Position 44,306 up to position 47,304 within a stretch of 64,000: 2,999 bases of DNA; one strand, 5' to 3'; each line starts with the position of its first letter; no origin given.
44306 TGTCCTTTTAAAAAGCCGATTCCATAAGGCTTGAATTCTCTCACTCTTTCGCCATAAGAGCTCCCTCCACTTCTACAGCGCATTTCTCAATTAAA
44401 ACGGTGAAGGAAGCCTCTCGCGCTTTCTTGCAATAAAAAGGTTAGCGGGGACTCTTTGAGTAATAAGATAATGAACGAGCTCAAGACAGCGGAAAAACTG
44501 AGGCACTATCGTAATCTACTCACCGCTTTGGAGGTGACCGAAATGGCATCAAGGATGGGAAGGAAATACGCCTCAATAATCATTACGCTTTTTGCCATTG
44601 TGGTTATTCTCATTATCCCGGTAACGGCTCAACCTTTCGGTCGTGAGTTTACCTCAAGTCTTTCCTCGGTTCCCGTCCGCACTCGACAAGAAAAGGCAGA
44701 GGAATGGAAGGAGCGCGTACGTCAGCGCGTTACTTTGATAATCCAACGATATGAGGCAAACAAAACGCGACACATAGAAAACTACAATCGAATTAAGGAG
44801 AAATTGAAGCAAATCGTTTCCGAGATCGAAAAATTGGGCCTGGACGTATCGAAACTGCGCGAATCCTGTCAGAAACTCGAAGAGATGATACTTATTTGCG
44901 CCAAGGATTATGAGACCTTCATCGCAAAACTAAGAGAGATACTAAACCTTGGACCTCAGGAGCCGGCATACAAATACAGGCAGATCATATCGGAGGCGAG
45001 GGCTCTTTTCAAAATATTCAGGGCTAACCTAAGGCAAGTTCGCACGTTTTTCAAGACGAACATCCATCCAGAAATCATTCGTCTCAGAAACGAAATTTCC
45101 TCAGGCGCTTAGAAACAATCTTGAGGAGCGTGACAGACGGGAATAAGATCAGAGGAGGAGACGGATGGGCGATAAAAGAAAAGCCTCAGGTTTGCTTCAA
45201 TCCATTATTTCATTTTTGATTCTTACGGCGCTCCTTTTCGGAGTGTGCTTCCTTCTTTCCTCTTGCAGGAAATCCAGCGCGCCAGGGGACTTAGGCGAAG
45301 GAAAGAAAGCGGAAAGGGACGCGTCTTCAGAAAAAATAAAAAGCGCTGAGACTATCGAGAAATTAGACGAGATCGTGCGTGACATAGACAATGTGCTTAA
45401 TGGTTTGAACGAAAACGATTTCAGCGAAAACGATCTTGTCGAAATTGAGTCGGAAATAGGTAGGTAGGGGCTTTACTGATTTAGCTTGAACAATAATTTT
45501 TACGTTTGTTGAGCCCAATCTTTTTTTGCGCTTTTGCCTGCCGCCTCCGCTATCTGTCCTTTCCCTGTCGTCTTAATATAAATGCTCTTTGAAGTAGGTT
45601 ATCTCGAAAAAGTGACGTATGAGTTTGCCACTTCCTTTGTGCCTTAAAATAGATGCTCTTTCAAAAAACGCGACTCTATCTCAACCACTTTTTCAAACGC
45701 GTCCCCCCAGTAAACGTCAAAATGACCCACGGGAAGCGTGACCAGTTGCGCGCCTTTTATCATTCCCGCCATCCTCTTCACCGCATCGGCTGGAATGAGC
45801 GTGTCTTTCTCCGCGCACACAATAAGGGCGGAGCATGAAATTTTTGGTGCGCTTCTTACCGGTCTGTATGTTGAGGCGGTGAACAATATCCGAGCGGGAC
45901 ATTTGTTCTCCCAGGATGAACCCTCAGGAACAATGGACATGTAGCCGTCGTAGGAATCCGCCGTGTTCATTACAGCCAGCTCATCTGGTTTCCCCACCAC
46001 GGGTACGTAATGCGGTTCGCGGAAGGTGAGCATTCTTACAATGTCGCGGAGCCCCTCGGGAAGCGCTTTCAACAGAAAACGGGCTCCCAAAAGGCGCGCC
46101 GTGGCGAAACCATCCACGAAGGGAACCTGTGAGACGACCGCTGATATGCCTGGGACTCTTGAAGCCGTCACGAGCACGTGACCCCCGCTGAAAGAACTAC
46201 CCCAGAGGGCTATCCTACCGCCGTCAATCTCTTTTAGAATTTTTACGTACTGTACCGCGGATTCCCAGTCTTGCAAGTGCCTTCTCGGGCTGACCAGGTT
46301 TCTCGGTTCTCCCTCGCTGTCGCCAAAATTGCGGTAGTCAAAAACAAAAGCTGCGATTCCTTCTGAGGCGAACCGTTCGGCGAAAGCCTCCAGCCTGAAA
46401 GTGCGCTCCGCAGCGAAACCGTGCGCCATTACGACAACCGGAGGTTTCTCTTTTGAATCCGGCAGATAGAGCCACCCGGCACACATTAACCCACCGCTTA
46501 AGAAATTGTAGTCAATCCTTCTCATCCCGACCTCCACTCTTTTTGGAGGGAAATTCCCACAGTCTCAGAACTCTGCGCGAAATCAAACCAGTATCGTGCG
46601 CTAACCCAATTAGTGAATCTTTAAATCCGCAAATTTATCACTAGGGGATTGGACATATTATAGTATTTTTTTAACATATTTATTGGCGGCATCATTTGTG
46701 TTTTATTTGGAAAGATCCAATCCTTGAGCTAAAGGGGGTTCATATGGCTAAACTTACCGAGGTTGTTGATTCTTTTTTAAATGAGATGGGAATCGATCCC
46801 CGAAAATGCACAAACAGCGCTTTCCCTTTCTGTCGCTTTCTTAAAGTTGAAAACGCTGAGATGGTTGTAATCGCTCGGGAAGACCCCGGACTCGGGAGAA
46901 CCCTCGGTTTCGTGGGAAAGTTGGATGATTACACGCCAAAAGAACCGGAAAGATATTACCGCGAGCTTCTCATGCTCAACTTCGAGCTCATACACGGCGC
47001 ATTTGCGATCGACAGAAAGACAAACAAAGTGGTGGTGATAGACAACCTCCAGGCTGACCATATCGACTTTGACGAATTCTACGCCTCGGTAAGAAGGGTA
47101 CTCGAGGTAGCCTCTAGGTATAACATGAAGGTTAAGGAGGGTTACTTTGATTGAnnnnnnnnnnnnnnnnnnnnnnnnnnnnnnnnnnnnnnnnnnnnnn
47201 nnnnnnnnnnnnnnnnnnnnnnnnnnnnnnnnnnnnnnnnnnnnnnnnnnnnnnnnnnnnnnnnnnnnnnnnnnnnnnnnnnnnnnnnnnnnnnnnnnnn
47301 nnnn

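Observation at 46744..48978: Translationally coupled YbjN-like protein and HEPN-motif protein, followed by a GNAT: possible novel toxin/defense module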

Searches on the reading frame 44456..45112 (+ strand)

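Call 4: search_protein_families(library=pfam, proteins=[window:44456-45112:+], max_evalue=1)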
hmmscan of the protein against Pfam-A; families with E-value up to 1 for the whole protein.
window:44456-45112:+ (218 aa): 15 families
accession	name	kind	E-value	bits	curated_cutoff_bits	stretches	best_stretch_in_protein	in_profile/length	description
PF06419.17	COG6_N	-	0.0026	18.3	27.4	1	104-160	22-78/114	Conserved oligomeric complex COG6, N-terminal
PF08641.17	Mis14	-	0.0038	18.1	24.9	1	103-138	27-63/133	Kinetochore protein Mis14 like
PF13863.11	DUF4200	-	0.0044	17.8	29.7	1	79-159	38-116/119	Domain of unknown function (DUF4200)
PF08429.16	PLU-1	-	0.01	15.5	28.5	1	74-183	42-147/338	PLU-1-like protein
PF08702.15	Fib_alpha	-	0.035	14.8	29.9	1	79-140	72-134/143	Fibrinogen alpha/beta chain family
PF10310.14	DUF5427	-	0.037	13.5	25.1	1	76-128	157-209/461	Family of unknown function (DUF5427)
PF25450.1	Rab11-FIP3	-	0.061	14.1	31.9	1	79-143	28-89/125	Rab11-FIP3-like domain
PF25001.1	Aegyptin_C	-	0.087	13.3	27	1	101-162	45-107/115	Aegyptin, C-terminal domain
PF04577.19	Glyco_transf_61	-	0.12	13.1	27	1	87-125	55-94/137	Glycosyltransferase 61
PF10046.14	BLOC1_2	-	0.19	12.5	33.4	1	104-144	47-87/96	Biogenesis of lysosome-related organelles complex-1 subunit 2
PF08269.17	dCache_2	-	0.21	11.1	26.5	1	76-143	12-75/298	Cache domain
PF21402.2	NLRX1_C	-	0.22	11.8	27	1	85-126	21-60/62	NLR family member X1, C-terminal domain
PF03961.19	FapA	-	0.27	11.3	31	1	77-144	164-233/272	Flagellar Assembly Protein A beta solenoid domain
PF06533.17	DUF1110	-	0.3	11.4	24.1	1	81-115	3-37/189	Protein of unknown function (DUF1110)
PF19893.4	DUF6366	-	0.35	11.7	27.2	0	26-52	39-65/69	Family of unknown function (DUF6366)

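Call 96: search_protein_families(library=pfam, proteins=[window:44456-45112:+], max_evalue=0.1)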
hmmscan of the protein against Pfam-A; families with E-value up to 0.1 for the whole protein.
window:44456-45112:+ (218 aa): 8 families
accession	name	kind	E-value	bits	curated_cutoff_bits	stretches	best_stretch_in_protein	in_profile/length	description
PF06419.17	COG6_N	-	0.0026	18.3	27.4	1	104-160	22-78/114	Conserved oligomeric complex COG6, N-terminal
PF08641.17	Mis14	-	0.0038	18.1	24.9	0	103-138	27-63/133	Kinetochore protein Mis14 like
PF13863.11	DUF4200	-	0.0044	17.8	29.7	1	79-159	38-116/119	Domain of unknown function (DUF4200)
PF08429.16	PLU-1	-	0.01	15.5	28.5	1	74-183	42-147/338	PLU-1-like protein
PF08702.15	Fib_alpha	-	0.035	14.8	29.9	1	79-140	72-134/143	Fibrinogen alpha/beta chain family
PF10310.14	DUF5427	-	0.037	13.5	25.1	1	76-128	157-209/461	Family of unknown function (DUF5427)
PF25450.1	Rab11-FIP3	-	0.061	14.1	31.9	0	79-143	28-89/125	Rab11-FIP3-like domain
PF25001.1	Aegyptin_C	-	0.087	13.3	27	0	101-162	45-107/115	Aegyptin, C-terminal domain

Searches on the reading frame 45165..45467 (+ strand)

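Call 4: search_protein_families(library=pfam, proteins=[window:45165-45467:+], max_evalue=1)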
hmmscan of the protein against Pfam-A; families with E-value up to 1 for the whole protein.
window:45165-45467:+ (100 aa): 2 families
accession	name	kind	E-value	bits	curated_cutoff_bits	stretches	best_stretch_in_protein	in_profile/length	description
PF01741.23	MscL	-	0.11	13.3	27.4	1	9-67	73-115/123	Large-conductance mechanosensitive channel, MscL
PF13314.11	DUF4083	-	0.75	10.2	25.4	0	11-38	6-33/57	Domain of unknown function (DUF4083)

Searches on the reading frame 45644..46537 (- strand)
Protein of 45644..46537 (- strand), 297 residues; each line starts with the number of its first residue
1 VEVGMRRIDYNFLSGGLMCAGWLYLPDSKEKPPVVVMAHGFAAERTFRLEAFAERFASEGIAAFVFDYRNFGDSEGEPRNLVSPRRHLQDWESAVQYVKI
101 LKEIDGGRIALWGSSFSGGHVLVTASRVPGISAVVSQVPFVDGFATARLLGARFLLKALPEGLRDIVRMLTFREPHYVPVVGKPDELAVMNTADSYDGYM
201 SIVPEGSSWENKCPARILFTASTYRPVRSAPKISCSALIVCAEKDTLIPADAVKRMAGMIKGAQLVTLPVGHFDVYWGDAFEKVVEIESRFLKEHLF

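Call 4: search_protein_families(library=pfam, proteins=[window:45644-46537:-], max_evalue=1)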
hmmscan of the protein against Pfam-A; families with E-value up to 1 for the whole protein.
window:45644-46537:- (297 aa): 14 families
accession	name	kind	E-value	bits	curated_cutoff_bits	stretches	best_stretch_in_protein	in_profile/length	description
PF12697.13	Abhydrolase_6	-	5.7e-14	53.7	26.3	1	35-286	1-216/217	Alpha/beta hydrolase family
PF00561.26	Abhydrolase_1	-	4.2e-13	50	25.8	2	33-139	1-102/245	alpha/beta hydrolase fold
PF12146.15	Hydrolase_4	-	1.6e-12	47.7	27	1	33-144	5-114/239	Serine aminopeptidase, S33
PF02129.25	Peptidase_S15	-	9.8e-12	45.5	23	1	23-147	9-137/262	X-Pro dipeptidyl-peptidase (S15 family)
PF01738.24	DLH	-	1.2e-09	38.6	21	2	21-136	3-126/217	Dienelactone hydrolase family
PF05448.18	AXE1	-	3.5e-09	36.3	21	1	18-146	68-215/321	Acetyl xylan esterase (AXE1)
PF12740.14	PETase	-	3.2e-07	30.5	28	1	20-140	41-158/263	PET hydrolase-like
PF06500.17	FrsA-like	-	0.00064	19.1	22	1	4-116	167-274/414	Esterase FrsA-like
PF08840.17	BAAT_C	-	0.00067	20.2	20.9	1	89-136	4-51/210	BAAT / Acyl-CoA thioester hydrolase C terminal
PF00756.26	Esterase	-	0.0026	18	22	1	23-141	12-150/251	Putative esterase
PF00326.27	Peptidase_S9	-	0.0027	17.7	22.6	1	86-143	43-101/213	Prolyl oligopeptidase family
PF03403.19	PAF-AH_p_II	-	0.0072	15.4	20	1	28-69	96-136/372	Platelet-activating factor acetylhydrolase, isoform II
PF03959.19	FSH1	-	0.066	13.3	21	1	222-273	148-200/211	Serine hydrolase (FSH1)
PF08386.16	Abhydrolase_4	-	0.11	13.1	21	0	225-268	24-68/103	TAP-like protein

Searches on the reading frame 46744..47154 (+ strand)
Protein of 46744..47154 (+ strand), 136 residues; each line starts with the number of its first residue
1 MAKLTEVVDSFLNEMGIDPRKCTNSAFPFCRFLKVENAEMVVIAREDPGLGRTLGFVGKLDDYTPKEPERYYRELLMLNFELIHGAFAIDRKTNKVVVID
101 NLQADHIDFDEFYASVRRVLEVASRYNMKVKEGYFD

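Call 4: search_protein_families(library=pfam, proteins=[window:46744-47154:+], max_evalue=1)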
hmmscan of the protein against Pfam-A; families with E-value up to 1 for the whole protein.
window:46744-47154:+ (136 aa): 3 families
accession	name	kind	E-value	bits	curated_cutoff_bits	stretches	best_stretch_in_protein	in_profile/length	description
PF22550.1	CesT_Tir_1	-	5.3e-11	43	27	1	66-126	61-121/131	CesT_Tir_1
PF10722.14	YbjN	-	0.03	15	22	1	6-126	3-120/126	Putative bacterial sensory transduction regulator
PF05932.18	CesT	-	0.053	14.1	22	1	60-126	49-118/119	Tir chaperone protein (CesT) family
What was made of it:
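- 46744..47154 (+): Gene for a 136-aa acidic chaperone of the T3SS class I / YbjN ('TY') type (Pfam CesT_Tir_1). Call 4: PF22550, E 5.3e-11, 43 bits against a cut-off of 27.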

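Call 10: search_solved_structures(query=window:46744-47154:+, max_evalue=10)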
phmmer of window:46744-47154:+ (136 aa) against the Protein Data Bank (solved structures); distinct sequences matched with E-value up to 10: 0.

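Call 15: find_homologous_proteins(query=window:46744-47154:+, max_evalue=0.001)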
Query window:46744-47154:+ (136 aa): 2 proteins with E <= 0.001 among 12 candidates.
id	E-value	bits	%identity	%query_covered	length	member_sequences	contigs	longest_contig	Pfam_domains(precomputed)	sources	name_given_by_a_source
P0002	3.0e-85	301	100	100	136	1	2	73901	PF22550.2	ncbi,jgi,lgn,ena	-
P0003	1.1e-43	166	61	88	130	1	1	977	PF22550.2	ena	-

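Call 16: find_encoding_contigs(protein=P0003, flank=10000)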
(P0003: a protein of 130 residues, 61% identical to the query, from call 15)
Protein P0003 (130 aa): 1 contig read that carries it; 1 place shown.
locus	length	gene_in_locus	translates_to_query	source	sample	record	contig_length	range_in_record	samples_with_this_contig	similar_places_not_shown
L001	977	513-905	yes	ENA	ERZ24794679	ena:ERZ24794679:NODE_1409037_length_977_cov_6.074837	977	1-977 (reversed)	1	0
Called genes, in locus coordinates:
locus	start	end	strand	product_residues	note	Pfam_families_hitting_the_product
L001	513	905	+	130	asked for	PF22550:CesT_Tir_1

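Call 17: find_encoding_contigs(protein=P0002, flank=10000)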
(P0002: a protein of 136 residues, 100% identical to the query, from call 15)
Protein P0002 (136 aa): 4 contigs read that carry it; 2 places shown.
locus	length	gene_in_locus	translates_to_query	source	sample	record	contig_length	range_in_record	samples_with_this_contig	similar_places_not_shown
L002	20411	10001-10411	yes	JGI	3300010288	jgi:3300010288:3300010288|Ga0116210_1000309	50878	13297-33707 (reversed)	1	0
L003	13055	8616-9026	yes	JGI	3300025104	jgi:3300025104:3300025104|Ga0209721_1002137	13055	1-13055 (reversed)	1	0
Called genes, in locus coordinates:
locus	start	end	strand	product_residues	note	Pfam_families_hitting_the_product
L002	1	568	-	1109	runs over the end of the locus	PF22148:Fervidolysin_NPro-like, PF00082:Peptidase_S8, PF01833:TIG, PF18986:DUF5719 (weak)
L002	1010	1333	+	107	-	-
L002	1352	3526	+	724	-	PF00082:Peptidase_S8, PF01833:TIG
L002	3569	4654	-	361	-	PF12698:ABC2_membrane_3, PF01061:ABC2_membrane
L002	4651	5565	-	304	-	PF02463:SMC_N (faint), PF00005:ABC_tran, PF13175:AAA_15 (faint), PF13304:AAA_21, PF13732:DrrA1-3_C (weak)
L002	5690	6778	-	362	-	-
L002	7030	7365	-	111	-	PF26697:ComGC_C (weak)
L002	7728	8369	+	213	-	-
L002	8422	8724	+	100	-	-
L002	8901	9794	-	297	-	PF05448:AXE1 (weak), PF12740:PETase (weak), PF01738:DLH (faint), PF02129:Peptidase_S15, PF00561:Abhydrolase_1, PF12146:Hydrolase_4, PF12697:Abhydrolase_6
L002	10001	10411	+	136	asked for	PF22550:CesT_Tir_1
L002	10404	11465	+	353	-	-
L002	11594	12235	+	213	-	PF13508:Acetyltransf_7 (weak), PF00583:Acetyltransf_1 (weak), PF13673:Acetyltransf_10 (weak)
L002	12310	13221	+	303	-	PF27259:AF_1499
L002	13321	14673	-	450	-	PF02878:PGM_PMM_I, PF02879:PGM_PMM_II, PF02880:PGM_PMM_III, PF00408:PGM_PMM_IV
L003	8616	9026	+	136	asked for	PF22550:CesT_Tir_1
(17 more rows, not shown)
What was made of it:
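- Checked: Gene callers start it at ATG 48337 (213 aa), which leaves a 128-nt gap after the HEPN-like gene (call 17).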

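Call 45: find_related_loci(query=A3, collection=genome_contigs, flank=10000)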
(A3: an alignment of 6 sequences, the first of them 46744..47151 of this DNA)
Query A3 (136 aa) in genome_contigs; peptide patterns used: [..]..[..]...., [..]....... (x = any residue, [..] = any of these).
67 stretches matched a pattern, but none encodes a relative of the query by tblastn (E <= 1e-3).

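Call 47: find_related_loci(query=A3, collection=metagenome_contigs, flank=10000)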
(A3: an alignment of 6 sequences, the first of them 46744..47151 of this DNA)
Query A3 (136 aa) in metagenome_contigs; peptide patterns used: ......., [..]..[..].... (x = any residue, [..] = any of these).
599 stretches matched a pattern (row limit reached: there are more); 1 encode a relative of the query (tblastn E <= 1e-3); 1 distinct loci.
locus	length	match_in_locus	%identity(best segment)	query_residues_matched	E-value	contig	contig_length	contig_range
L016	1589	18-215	53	69-134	5e-22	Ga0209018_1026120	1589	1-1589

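Call 48: find_related_loci(query=A3, collection=viral_contigs, flank=10000)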
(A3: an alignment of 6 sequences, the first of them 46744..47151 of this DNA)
Query A3 (136 aa) in viral_contigs; peptide patterns used: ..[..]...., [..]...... (x = any residue, [..] = any of these).
66 stretches matched a pattern, but none encodes a relative of the query by tblastn (E <= 1e-3).

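Call 53: search_protein_families(library=padloc, proteins=[window:46744-47154:+], max_evalue=1)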
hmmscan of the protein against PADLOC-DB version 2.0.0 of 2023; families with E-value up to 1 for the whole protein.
window:46744-47154:+ (136 aa): 0 families

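Call 65: search_protein_families(library=ncbifam, proteins=[window:46744-47154:+], max_evalue=1)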
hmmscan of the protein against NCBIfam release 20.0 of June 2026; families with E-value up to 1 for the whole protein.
window:46744-47154:+ (136 aa): 1 family
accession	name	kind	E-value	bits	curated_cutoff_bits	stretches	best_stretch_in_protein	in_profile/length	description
NF033873.1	SidJ_poly_Glu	subfamily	0.072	11.5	400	1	48-124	619-697/758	SidJ family T4SS effector polyglutamylation protein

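Call 75: search_dna_similar(query=window:46744-47154:+, collection=plasmids, mode=protein, max_evalue=0.01)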
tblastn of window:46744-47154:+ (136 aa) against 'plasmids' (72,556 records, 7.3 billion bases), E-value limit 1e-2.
No match.

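Call 106: search_solved_structures(query=A3, max_evalue=10, show_alignments=1)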
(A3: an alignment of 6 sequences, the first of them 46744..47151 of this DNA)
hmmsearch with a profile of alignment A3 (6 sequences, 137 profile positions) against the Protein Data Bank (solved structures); distinct sequences matched with E-value up to 10: 6.
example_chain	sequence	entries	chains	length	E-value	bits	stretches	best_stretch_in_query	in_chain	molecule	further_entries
2plg_A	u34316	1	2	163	0.13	15.4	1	58-135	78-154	Tll0839 protein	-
3mwq_A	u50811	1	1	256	1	12.6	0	11-47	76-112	Ribonuclease pancreatic, LINKER, Ribonuclease pancreatic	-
3mx8_A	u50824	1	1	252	1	12.6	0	11-47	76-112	Ribonuclease pancreatic, LINKER, Ribonuclease pancreatic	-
9sra_BZ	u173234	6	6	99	1.1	12.5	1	17-69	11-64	Large ribosomal subunit protein eL30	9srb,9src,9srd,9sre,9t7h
3mwr_A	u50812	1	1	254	1.1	12.5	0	11-47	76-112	Ribonuclease pancreatic, LINKER, Ribonuclease pancreatic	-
4v4n_AZ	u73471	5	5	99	1.2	12.3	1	20-69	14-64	50S ribosomal protein L30E | Large ribosomal subunit protein eL30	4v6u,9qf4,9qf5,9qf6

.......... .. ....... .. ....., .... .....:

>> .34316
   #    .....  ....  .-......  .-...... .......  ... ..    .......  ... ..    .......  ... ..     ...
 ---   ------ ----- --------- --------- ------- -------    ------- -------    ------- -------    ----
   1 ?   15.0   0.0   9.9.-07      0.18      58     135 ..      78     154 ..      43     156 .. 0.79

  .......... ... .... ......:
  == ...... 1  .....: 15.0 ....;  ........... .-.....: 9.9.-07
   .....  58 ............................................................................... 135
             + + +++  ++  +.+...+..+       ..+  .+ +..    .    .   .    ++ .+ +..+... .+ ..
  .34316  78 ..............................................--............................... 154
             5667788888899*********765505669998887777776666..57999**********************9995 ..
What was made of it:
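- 46744..47154 (+): Call 106: the best PDB profile hit is Tll0839 (2plg), E 0.13.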
